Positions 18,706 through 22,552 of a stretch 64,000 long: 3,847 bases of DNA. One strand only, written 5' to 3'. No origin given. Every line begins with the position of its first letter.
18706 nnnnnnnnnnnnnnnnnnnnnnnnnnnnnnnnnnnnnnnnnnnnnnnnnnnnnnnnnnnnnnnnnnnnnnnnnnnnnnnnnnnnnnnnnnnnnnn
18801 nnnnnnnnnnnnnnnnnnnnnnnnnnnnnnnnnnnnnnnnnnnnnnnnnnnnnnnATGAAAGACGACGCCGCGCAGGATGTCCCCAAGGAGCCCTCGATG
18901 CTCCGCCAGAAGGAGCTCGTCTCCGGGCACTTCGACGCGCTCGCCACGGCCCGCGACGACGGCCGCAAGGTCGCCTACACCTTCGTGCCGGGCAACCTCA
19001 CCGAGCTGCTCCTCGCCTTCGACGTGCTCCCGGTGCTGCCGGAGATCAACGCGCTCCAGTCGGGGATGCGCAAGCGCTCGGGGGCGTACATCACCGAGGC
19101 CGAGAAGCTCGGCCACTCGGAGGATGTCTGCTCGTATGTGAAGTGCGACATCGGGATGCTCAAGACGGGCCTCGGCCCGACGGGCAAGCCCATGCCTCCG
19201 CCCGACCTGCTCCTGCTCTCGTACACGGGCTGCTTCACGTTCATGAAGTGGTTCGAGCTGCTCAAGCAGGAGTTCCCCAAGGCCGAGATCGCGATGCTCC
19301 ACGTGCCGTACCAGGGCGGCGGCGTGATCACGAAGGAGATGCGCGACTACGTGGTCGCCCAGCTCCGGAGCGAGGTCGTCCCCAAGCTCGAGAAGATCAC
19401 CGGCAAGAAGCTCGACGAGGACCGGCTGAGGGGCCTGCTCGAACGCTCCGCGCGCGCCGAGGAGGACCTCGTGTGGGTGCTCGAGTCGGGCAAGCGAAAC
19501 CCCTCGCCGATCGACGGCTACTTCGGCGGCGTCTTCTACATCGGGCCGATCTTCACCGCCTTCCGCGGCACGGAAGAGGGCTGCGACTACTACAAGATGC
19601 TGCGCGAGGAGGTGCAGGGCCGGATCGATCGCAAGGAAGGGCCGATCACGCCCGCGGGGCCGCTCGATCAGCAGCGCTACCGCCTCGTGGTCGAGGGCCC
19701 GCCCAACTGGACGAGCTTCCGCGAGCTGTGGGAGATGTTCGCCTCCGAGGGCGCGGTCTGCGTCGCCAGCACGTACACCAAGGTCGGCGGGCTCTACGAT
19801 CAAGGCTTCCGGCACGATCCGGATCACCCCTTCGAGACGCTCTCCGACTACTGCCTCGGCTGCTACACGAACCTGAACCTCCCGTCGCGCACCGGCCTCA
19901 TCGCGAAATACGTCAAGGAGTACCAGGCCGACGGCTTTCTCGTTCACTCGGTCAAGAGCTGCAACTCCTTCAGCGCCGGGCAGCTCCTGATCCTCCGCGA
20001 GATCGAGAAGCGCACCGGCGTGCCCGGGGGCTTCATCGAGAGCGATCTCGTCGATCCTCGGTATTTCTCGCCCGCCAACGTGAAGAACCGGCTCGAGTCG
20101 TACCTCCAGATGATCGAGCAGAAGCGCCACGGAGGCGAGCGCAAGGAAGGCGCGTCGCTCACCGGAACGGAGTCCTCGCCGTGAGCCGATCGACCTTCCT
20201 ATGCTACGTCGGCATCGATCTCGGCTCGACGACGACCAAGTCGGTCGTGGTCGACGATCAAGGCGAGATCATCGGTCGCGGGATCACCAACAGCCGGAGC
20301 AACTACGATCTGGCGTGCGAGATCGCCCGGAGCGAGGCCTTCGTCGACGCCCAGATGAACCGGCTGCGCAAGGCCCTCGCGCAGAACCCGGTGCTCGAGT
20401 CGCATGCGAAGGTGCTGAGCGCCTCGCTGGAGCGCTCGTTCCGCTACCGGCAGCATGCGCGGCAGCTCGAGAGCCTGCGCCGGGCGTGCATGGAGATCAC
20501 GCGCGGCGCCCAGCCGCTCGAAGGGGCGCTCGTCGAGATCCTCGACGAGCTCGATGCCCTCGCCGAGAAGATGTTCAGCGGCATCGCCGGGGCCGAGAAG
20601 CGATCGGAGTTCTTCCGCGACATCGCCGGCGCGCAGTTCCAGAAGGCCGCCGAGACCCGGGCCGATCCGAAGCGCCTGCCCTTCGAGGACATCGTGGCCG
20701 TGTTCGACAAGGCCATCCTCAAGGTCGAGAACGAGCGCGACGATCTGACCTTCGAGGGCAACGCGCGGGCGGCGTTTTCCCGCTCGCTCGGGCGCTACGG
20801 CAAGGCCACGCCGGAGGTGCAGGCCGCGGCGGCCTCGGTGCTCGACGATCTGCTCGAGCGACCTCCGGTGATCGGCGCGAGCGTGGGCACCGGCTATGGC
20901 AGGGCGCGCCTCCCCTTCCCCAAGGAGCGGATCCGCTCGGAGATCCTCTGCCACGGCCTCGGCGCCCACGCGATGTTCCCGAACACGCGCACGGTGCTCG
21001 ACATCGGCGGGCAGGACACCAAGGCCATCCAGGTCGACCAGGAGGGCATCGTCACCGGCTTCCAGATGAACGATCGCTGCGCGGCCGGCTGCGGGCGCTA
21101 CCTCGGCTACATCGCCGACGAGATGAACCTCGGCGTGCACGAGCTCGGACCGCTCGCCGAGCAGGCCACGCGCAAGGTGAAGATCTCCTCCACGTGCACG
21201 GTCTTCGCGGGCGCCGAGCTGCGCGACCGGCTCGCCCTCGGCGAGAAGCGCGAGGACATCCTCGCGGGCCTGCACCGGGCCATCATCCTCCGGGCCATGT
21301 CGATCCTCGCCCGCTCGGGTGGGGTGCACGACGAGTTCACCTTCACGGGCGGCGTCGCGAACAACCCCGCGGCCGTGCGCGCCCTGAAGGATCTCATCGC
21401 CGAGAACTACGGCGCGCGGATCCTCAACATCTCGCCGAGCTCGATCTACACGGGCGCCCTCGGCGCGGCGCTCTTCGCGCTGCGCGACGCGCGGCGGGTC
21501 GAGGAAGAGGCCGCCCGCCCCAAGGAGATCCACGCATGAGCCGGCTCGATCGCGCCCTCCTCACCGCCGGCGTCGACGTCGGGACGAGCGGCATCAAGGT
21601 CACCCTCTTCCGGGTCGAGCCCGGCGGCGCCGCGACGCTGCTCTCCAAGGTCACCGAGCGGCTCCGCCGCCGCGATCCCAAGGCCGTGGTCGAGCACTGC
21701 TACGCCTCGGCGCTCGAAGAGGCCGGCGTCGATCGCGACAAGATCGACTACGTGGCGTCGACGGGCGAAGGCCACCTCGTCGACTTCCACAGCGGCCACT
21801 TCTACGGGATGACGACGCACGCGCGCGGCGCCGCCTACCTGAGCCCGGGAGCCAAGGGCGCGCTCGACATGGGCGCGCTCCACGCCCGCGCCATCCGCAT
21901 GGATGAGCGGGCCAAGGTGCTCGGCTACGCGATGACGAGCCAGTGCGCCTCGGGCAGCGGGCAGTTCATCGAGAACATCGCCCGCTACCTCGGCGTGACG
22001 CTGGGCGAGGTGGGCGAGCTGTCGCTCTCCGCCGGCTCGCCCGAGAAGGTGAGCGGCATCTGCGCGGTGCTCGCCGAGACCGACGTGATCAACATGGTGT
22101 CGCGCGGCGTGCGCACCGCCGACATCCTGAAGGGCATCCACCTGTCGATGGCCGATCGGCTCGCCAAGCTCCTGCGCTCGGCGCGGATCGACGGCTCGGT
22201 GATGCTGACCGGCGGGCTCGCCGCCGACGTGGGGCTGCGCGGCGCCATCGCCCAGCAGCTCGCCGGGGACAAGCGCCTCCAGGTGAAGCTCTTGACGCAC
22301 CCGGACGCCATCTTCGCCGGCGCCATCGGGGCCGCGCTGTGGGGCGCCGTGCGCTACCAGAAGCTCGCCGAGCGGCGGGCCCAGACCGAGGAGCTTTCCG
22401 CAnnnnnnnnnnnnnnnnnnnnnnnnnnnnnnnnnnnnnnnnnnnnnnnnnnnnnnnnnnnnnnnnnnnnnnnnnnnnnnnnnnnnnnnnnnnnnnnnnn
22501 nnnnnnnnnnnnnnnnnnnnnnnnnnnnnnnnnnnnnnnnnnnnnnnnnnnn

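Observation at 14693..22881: Complete anaerobic benzoyl-CoA ring-reduction module (had-oah-dch-bcrCBAD) in an otherwise aerobic-myxobacterium-like context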

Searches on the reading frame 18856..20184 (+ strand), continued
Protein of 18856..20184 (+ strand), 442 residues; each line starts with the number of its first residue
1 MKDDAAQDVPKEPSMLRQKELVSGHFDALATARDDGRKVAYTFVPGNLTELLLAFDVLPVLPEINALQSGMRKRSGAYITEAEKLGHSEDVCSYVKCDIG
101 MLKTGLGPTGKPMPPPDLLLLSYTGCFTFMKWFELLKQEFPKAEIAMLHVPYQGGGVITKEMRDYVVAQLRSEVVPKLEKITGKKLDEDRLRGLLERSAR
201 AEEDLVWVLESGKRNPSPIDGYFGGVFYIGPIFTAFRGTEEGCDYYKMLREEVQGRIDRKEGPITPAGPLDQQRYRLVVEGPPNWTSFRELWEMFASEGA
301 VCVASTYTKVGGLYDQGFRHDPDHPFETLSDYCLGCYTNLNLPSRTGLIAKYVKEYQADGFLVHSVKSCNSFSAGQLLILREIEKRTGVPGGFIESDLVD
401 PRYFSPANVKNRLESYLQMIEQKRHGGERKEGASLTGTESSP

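Call 30: search_solved_structures(query=window:18856-20181:+, max_evalue=1e-10, show_alignments=3)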
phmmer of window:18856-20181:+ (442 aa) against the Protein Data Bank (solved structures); distinct sequences matched with E-value up to 1e-10: 3.
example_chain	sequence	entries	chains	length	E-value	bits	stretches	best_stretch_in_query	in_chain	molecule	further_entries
9g87_A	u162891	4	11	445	8.9e-53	183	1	23-424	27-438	3-methylbenzoyl-CoA reductase beta subunit MbdO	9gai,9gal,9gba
3o3m_A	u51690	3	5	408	7.8e-35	123.8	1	21-424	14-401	alpha subunit 2-hydroxyisocaproyl-CoA dehydratase | alpha-subunit 2-hydroxyisocaproyl-CoA dehydratase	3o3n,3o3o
8s02_A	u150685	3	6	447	1.2e-18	70.5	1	72-425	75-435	BzdO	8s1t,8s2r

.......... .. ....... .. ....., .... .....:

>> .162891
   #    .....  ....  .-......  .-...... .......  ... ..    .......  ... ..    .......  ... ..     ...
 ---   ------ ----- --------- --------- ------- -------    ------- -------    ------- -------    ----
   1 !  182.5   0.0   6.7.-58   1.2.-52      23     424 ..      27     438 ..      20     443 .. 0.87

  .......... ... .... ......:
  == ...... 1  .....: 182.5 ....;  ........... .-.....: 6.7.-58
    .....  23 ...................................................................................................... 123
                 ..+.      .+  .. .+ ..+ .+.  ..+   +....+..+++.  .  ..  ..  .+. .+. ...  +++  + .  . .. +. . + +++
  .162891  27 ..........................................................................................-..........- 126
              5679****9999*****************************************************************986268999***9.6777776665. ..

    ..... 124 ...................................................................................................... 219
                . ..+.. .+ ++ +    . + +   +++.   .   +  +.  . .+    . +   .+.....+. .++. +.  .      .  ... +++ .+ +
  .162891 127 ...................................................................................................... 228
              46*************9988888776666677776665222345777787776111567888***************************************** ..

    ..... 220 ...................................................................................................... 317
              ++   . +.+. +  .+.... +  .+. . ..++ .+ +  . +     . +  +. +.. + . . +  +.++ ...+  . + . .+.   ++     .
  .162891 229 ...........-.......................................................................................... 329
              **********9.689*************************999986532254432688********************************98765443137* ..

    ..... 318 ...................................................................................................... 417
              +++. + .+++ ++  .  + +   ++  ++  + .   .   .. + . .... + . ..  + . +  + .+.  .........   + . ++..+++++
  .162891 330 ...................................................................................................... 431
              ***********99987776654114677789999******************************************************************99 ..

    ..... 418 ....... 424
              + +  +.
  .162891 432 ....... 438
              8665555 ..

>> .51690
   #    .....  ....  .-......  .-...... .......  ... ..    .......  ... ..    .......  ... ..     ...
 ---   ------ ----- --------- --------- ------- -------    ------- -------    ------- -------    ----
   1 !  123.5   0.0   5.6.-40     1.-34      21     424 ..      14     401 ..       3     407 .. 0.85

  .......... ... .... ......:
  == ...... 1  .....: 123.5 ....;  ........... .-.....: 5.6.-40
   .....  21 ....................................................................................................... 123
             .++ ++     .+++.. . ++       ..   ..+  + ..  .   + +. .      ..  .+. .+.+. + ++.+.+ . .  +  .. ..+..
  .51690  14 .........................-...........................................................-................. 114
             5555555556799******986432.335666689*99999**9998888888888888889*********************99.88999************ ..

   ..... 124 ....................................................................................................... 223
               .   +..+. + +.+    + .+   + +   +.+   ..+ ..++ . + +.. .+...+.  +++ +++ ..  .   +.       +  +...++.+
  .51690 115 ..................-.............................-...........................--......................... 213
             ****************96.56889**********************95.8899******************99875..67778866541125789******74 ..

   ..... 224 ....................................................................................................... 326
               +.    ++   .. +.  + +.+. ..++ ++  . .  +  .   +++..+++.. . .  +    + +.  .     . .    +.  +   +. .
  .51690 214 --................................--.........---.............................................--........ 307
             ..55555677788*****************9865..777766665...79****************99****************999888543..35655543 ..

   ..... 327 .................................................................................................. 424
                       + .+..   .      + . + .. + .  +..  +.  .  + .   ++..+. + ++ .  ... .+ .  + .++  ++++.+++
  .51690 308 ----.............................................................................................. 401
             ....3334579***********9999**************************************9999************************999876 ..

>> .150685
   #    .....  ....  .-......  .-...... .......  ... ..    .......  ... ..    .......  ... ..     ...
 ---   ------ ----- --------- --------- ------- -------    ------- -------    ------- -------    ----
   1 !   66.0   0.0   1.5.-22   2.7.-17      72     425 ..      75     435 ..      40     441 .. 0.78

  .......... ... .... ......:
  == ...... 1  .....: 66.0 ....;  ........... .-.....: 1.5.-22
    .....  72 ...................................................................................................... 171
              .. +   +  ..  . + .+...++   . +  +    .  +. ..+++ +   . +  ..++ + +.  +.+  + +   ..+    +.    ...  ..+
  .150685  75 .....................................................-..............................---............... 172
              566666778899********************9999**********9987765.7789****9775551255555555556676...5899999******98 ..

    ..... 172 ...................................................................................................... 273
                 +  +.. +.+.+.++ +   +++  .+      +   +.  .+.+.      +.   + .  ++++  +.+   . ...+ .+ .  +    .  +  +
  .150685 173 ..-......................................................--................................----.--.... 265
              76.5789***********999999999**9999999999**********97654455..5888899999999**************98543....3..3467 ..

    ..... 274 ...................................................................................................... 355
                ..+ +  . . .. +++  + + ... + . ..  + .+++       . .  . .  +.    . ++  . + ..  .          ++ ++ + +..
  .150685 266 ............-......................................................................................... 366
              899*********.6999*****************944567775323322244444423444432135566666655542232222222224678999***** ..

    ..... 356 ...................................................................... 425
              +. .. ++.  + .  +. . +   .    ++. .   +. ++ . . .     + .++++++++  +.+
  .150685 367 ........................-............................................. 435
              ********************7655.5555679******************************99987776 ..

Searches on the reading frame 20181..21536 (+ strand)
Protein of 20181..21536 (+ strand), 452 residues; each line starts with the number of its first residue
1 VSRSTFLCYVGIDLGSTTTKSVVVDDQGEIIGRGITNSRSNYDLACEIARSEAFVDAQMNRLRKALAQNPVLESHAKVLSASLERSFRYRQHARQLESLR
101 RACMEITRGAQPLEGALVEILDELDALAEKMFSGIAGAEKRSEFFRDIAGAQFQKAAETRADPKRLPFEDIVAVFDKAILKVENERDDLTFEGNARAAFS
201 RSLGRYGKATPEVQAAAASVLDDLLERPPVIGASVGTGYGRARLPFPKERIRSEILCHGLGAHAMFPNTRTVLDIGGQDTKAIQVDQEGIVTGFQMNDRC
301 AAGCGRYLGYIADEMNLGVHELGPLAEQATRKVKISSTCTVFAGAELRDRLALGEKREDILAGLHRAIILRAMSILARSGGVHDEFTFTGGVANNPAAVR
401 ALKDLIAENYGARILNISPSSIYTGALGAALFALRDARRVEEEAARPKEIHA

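Call 4: search_protein_families(library=ncbifam, proteins=[window:20181-21536:+], max_evalue=0.00001)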
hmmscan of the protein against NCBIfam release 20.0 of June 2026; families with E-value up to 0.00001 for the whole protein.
window:20181-21536:+ (452 aa): 5 families
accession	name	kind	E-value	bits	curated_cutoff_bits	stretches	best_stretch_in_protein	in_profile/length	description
TIGR02259.1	benz_CoA_red_A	equivalog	1.6e-166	554.4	578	1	8-433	3-432/432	benzoyl-CoA reductase subunit A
TIGR00241.1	CoA_E_activ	domain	3.1e-56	190.7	125.4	1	232-431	56-247/248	acyl-CoA dehydratase activase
TIGR03192.1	benz_CoA_bzdQ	equivalog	5.2e-41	141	380.2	1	207-433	63-286/293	benzoyl-CoA reductase, bzd-type, subunit Q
TIGR02261.1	benz_CoA_red_D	equivalog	3e-28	98.7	312.85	1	255-432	84-261/262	benzoyl-CoA reductase subunit D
TIGR03286.1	methan_mark_15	hypoth_equivalog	1.3e-25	90.2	455.75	1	237-433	205-401/404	methanogenesis marker 15 protein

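Call 5: search_protein_families(library=pfam, proteins=[window:20181-21536:+], max_evalue=0.001)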
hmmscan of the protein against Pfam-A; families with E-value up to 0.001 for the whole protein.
window:20181-21536:+ (452 aa): 2 families
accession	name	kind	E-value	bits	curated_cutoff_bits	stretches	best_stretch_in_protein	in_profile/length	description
PF01869.26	BcrAD_BadFG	-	1.1e-78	265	31.5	1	10-433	1-271/271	BadF/BadG/BcrA/BcrD ATPase family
PF00370.27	FGGY_N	-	5.9e-06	26.5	28.8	0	9-80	2-74/245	FGGY family of carbohydrate kinases, N-terminal domain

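Call 25: search_solved_structures(query=window:20181-21536:+, max_evalue=0.00001, show_alignments=1)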
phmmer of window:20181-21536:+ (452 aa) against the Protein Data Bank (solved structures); distinct sequences matched with E-value up to 0.00001: 5.
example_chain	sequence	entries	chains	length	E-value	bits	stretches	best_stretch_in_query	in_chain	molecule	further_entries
9gai_D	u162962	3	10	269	9.9e-61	209.3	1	231-444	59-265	3-methylbenzoyl-CoA reductase alpha subunit MbdQ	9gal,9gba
1hux_A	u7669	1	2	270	1.9e-48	168.9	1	204-439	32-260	ACTIVATOR OF (R)-2-HYDROXYGLUTARYL-COA DEHYDRATASE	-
4eht_A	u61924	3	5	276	1.4e-42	149.5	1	234-444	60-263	Activator of 2-hydroxyisocaproyl-CoA dehydratase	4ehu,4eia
7yyl_E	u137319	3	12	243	2.7e-31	112.3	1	228-433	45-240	Putative CoA-substrate-specific enzyme activase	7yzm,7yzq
9gai_C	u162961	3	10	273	2.4e-26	96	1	214-433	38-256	3-methylbenzoyl-CoA reductase delta subunit MbdP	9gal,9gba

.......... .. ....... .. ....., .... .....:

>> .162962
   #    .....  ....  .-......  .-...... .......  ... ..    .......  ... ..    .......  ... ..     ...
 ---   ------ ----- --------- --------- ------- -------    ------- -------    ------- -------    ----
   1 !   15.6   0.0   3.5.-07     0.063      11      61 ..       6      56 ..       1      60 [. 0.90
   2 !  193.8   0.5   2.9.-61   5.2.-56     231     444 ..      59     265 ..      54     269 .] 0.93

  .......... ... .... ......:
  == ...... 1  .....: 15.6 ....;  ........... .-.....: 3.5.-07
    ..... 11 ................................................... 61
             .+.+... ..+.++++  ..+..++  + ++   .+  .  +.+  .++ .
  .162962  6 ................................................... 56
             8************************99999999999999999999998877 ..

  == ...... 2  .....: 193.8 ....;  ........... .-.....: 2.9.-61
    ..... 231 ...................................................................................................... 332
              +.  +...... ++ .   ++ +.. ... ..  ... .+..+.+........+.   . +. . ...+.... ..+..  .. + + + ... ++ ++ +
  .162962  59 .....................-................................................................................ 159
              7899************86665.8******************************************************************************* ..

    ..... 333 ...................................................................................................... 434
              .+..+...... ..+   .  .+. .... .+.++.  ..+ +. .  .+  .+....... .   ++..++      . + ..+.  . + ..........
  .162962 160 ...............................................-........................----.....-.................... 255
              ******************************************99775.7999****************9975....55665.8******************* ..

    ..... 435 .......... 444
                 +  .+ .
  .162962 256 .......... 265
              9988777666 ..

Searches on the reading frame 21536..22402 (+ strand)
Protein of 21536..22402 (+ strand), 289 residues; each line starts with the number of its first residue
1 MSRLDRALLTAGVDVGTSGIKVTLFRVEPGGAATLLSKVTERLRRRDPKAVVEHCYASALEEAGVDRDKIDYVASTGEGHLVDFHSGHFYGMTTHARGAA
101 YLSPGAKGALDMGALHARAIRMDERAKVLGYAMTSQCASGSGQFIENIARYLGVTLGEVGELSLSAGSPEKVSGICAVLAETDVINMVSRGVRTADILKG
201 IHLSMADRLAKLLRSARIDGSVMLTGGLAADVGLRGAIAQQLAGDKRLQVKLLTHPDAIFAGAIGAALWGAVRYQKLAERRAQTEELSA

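Call 4: search_protein_families(library=ncbifam, proteins=[window:21536-22402:+], max_evalue=0.00001)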
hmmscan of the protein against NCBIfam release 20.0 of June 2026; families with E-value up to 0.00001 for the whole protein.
window:21536-22402:+ (289 aa): 5 families
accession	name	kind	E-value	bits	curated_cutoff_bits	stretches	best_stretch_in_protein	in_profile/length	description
TIGR02261.1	benz_CoA_red_D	equivalog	2.2e-108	361.4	312.85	1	9-270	2-262/262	benzoyl-CoA reductase subunit D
TIGR00241.1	CoA_E_activ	domain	3.7e-42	144.6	125.4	1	10-268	2-247/248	acyl-CoA dehydratase activase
TIGR03192.1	benz_CoA_bzdQ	equivalog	8.2e-29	101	380.2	1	7-276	31-292/293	benzoyl-CoA reductase, bzd-type, subunit Q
TIGR02259.1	benz_CoA_red_A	equivalog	8.6e-23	80.8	578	1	38-267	197-429/432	benzoyl-CoA reductase subunit A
TIGR03286.1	methan_mark_15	hypoth_equivalog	8.6e-19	67.8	455.75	1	8-269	144-400/404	methanogenesis marker 15 protein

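Call 5: search_protein_families(library=pfam, proteins=[window:21536-22402:+], max_evalue=0.001)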
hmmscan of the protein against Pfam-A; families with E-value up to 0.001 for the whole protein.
window:21536-22402:+ (289 aa): 1 family
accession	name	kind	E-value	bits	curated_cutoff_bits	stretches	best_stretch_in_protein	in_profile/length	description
PF01869.26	BcrAD_BadFG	-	5.7e-56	190.5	31.5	1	12-270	2-271/271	BadF/BadG/BcrA/BcrD ATPase family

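Call 40: list_cluster_members(proteins=[P0121, window:21536-22402:+, window:17693-18856:+, window:22402-22878:+, window:16920-17693:+])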
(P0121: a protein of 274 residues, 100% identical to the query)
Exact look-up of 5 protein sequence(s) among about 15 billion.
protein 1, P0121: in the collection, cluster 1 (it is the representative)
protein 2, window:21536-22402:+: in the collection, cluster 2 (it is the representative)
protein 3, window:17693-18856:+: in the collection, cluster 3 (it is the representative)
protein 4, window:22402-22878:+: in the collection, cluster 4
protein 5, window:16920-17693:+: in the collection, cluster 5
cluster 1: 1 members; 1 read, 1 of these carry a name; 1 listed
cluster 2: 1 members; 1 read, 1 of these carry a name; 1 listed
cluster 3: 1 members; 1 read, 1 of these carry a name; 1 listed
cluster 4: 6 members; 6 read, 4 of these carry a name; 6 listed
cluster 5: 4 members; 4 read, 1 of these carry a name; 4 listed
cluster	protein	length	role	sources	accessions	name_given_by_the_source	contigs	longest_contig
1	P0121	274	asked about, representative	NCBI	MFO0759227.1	MAG: TatD family hydrolase [Byssovorax sp.]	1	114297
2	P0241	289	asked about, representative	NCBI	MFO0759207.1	MAG: benzoyl-CoA reductase subunit D [Byssovorax sp.]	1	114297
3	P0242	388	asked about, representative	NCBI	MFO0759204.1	MAG: benzoyl-CoA reductase subunit C [Byssovorax sp.]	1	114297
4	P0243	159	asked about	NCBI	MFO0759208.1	MAG: GNAT family N-acetyltransferase [Byssovorax sp.]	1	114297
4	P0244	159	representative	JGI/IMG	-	ribosomal protein S18 acetylase RimI-like enzyme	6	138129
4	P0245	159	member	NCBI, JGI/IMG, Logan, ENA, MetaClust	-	\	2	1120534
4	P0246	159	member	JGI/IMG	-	ribosomal protein S18 acetylase RimI-like enzyme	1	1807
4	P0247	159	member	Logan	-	-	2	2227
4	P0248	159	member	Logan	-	-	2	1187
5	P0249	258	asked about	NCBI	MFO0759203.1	MAG: enoyl-CoA hydratase/isomerase family protein [Byssovorax sp.]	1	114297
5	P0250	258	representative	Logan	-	-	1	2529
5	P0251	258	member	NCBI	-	-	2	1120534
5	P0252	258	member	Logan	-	-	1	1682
